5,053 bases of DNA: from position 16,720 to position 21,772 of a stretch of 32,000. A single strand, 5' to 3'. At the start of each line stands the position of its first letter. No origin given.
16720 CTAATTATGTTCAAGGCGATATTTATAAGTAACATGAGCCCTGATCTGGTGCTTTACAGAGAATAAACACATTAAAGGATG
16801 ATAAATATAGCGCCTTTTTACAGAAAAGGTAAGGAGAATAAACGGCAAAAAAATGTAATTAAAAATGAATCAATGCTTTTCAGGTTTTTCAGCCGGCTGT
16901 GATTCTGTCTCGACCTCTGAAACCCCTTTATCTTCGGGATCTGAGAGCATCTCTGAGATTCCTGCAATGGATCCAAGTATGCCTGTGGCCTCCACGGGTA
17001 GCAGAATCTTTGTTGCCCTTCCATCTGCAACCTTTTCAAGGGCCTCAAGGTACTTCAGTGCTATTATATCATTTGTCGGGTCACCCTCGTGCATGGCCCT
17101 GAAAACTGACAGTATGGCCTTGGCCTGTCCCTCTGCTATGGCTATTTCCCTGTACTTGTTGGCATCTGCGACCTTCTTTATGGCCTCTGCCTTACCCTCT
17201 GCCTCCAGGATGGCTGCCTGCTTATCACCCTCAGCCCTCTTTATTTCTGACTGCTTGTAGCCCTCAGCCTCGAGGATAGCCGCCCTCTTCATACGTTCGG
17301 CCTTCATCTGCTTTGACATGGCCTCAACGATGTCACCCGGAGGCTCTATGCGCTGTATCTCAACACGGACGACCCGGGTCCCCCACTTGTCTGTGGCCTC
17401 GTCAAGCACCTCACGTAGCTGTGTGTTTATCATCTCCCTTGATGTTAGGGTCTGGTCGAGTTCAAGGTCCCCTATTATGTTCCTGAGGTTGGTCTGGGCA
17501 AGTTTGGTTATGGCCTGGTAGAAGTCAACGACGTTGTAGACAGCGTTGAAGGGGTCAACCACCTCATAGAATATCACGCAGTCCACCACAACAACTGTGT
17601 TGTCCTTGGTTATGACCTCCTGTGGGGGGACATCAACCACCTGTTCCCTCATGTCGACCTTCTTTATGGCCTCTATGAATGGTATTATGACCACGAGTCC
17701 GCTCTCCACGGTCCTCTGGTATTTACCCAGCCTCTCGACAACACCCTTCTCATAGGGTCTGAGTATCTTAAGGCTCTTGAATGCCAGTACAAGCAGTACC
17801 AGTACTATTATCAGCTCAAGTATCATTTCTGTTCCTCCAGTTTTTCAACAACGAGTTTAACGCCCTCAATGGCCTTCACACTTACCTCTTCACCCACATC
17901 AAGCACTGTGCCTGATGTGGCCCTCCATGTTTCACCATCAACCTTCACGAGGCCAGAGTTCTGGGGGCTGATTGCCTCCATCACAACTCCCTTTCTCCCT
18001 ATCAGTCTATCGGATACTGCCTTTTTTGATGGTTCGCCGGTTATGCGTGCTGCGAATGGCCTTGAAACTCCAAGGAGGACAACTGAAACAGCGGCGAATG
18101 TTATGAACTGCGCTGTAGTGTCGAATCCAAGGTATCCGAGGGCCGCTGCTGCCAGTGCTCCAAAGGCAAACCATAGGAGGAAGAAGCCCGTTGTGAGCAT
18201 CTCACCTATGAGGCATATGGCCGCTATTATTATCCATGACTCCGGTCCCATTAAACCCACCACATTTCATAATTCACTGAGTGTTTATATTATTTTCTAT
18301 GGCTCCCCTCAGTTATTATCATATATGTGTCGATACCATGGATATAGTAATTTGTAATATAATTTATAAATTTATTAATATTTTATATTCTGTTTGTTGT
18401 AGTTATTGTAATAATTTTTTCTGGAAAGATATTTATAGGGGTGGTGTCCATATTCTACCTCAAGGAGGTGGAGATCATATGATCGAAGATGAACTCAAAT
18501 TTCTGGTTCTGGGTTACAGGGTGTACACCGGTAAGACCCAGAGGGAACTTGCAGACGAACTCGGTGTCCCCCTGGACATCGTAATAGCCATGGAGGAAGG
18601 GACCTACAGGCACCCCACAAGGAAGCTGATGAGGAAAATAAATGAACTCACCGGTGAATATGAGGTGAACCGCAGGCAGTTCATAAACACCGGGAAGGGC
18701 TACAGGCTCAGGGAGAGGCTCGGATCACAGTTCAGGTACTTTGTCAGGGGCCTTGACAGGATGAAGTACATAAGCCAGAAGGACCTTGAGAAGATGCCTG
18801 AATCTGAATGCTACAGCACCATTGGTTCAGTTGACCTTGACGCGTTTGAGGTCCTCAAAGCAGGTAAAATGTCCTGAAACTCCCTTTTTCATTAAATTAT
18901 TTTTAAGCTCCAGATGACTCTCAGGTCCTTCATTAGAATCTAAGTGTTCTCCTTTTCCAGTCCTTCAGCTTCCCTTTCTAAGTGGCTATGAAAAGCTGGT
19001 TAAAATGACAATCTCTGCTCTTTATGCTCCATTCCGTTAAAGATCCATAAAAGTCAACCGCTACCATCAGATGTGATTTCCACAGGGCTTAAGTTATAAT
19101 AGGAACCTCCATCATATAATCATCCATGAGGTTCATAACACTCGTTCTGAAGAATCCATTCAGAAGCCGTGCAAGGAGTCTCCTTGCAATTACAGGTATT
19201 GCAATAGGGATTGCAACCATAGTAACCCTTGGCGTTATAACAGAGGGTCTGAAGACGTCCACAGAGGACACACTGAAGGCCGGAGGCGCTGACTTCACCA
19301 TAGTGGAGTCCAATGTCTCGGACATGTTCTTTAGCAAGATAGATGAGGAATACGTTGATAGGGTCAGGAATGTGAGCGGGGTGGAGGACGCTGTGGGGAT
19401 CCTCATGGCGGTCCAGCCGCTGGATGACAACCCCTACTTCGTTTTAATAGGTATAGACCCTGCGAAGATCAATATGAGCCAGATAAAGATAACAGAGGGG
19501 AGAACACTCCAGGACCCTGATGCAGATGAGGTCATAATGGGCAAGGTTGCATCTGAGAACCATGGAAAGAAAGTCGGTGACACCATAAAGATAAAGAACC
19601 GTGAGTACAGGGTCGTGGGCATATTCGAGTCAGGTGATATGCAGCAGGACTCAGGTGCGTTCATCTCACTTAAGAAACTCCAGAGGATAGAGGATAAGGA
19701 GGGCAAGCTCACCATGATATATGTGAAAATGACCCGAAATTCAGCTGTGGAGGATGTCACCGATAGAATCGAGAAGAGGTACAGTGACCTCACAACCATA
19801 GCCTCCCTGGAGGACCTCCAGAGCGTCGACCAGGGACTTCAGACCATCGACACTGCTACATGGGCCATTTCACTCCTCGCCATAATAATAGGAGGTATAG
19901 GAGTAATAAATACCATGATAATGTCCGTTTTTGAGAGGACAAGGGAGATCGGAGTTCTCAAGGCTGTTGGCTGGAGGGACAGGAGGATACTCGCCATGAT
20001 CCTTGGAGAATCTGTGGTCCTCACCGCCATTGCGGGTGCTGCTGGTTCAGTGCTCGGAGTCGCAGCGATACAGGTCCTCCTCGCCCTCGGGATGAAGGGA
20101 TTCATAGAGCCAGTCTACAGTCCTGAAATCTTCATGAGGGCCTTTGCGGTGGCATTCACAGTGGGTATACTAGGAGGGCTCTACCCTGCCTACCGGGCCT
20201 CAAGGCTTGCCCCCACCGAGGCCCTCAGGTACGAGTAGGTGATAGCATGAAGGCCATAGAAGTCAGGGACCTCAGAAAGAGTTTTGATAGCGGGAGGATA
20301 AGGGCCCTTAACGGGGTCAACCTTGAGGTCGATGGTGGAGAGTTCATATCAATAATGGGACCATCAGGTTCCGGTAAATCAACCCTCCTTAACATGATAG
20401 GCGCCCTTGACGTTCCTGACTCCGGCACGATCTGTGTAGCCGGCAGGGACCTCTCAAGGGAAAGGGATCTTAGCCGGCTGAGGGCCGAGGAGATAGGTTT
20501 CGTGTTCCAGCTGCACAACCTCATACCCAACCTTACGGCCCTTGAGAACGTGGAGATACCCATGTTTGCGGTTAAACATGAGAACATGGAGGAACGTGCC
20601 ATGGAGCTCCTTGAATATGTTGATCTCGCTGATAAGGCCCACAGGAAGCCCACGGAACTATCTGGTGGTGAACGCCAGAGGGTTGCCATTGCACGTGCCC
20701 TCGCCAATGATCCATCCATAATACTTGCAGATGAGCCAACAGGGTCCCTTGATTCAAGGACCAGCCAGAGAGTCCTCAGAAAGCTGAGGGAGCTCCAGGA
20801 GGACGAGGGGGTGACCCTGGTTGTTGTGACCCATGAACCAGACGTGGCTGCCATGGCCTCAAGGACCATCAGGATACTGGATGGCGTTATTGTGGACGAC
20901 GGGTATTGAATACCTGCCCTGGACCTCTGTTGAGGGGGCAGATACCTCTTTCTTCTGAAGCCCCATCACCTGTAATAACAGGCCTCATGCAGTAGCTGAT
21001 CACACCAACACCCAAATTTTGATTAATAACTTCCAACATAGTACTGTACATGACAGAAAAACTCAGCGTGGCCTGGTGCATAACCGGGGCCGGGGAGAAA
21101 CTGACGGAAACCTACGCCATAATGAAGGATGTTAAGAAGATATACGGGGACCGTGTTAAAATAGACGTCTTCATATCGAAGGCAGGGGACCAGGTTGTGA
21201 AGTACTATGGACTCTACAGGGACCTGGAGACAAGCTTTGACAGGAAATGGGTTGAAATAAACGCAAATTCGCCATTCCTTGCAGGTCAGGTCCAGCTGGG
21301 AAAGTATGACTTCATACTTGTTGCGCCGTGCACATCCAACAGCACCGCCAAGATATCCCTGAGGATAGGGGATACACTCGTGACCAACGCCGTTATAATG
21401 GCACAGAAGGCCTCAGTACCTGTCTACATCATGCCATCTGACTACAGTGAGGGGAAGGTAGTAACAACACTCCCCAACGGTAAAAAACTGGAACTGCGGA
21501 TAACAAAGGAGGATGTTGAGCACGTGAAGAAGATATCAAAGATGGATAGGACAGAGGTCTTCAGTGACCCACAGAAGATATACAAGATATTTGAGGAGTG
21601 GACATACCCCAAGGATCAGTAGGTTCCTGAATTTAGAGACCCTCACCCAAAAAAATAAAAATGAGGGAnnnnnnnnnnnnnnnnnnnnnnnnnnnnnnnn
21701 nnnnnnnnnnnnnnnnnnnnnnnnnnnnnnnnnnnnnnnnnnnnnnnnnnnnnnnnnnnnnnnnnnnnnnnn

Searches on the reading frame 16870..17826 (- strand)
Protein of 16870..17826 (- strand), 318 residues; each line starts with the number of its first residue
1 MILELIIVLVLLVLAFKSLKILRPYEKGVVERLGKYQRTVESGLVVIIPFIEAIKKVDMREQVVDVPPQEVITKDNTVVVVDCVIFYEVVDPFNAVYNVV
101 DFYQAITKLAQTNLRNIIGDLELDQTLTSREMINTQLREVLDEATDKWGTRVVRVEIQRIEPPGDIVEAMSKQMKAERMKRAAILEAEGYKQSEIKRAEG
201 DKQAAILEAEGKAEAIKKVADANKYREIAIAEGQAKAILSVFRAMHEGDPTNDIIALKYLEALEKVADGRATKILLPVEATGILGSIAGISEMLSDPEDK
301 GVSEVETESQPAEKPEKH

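Call 85: search_protein_families(library=pfam, proteins=[window:16870-17826:-], max_evalue=0.001)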
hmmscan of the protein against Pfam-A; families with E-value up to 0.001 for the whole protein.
window:16870-17826:- (318 aa): 1 family
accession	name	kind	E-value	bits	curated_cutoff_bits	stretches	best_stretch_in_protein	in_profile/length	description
PF01145.31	Band_7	-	2e-41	142.4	23.6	1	21-190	2-175/176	SPFH domain / Band 7 family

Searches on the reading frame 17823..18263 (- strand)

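Call 85: search_protein_families(library=pfam, proteins=[window:17823-18263:-], max_evalue=0.001)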
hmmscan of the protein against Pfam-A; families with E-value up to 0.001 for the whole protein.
window:17823-18263:- (146 aa): 1 family
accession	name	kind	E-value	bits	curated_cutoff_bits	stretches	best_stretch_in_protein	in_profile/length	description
PF01957.25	NfeD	-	5.2e-17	62.2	29.1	1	85-141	2-57/57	NfeD-like C-terminal, partner-binding domain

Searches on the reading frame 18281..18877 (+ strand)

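Call 85: search_protein_families(library=pfam, proteins=[window:18281-18877:+], max_evalue=0.001)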
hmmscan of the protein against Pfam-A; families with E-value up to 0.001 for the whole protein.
window:18281-18877:+ (198 aa): 1 family
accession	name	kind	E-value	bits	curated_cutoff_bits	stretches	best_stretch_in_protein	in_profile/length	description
PF01381.28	HTH_3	-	0.00013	22.4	23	1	84-125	9-49/55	Helix-turn-helix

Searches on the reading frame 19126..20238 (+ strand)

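Call 85: search_protein_families(library=pfam, proteins=[window:19126-20238:+], max_evalue=0.001)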
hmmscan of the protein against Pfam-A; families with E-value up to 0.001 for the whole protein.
window:19126-20238:+ (370 aa): 2 families
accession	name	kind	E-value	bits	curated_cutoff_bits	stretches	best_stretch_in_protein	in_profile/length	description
PF12704.14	MacB_PCD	-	8.2e-28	98.5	27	1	18-217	1-206/207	MacB-like periplasmic core domain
PF02687.27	FtsX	-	3.1e-20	72.9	25.5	1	247-362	2-119/120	FtsX-like permease C-terminal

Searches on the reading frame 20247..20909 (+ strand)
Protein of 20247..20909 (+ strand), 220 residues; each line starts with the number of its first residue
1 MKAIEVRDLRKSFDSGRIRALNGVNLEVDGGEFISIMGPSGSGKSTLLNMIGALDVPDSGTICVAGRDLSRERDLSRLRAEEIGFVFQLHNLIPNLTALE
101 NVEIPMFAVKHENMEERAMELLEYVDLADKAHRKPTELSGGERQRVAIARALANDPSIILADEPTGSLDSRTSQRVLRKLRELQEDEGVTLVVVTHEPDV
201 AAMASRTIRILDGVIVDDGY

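Call 85: search_protein_families(library=pfam, proteins=[window:20247-20909:+], max_evalue=0.001)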
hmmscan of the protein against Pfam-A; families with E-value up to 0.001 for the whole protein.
window:20247-20909:+ (220 aa): 6 families
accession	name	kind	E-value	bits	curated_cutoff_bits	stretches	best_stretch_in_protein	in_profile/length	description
PF00005.33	ABC_tran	-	4.3e-37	128.2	25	1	21-165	1-136/137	ABC transporter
PF02463.25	SMC_N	-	4.1e-08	33.4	40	1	114-210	113-211/220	RecF/RecN/SMC N terminal domain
PF13304.12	AAA_21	-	2e-06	28.6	27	0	135-198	235-300/304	AAA domain, putative AbiEii toxin, Type IV TA system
PF13401.12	AAA_22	-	3.5e-05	24.6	27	1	30-95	4-33/130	AAA domain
PF13555.12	AAA_29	-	0.00012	22.2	27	1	24-57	15-48/61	P-loop containing region of AAA domain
PF13481.12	AAA_25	-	0.00031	20.9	27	0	15-48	16-50/195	AAA domain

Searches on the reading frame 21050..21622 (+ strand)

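Call 85: search_protein_families(library=pfam, proteins=[window:21050-21622:+], max_evalue=0.001)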
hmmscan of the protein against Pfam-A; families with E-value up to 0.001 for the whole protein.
window:21050-21622:+ (190 aa): 1 family
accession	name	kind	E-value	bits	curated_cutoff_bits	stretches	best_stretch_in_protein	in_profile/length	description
PF02441.25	Flavoprotein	-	1e-19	71.2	22.7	1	7-168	3-145/162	Flavoprotein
